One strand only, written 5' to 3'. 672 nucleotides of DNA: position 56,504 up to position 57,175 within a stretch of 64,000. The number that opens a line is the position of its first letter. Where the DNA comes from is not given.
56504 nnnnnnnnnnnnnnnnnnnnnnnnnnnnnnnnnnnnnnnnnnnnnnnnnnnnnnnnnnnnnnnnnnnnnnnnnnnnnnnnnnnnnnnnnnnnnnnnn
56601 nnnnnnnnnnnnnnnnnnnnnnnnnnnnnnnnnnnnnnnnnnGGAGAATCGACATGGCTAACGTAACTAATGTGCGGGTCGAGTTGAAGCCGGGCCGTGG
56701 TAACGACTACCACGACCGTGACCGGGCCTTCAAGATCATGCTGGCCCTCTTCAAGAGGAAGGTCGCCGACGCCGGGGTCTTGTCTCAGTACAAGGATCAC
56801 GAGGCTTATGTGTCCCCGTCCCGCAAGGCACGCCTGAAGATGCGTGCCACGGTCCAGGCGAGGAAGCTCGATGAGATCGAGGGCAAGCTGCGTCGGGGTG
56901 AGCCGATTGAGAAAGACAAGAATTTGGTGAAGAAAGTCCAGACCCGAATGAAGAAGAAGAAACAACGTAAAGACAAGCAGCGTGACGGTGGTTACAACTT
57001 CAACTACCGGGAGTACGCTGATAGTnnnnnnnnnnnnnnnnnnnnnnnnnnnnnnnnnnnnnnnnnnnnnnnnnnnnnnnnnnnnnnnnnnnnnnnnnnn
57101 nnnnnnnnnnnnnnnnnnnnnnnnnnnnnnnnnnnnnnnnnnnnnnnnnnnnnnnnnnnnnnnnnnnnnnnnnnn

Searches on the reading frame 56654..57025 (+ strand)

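Call 58: search_protein_families(library=pfam, proteins=[window:56654-57025:+], max_evalue=0.001)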
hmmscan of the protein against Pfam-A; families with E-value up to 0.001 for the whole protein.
window:56654-57025:+ (124 aa): 1 family
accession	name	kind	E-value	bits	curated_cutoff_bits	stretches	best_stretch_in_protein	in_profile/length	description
PF01165.25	Ribosomal_S21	-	2.3e-07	30.9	27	1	30-69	14-53/55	Ribosomal protein S21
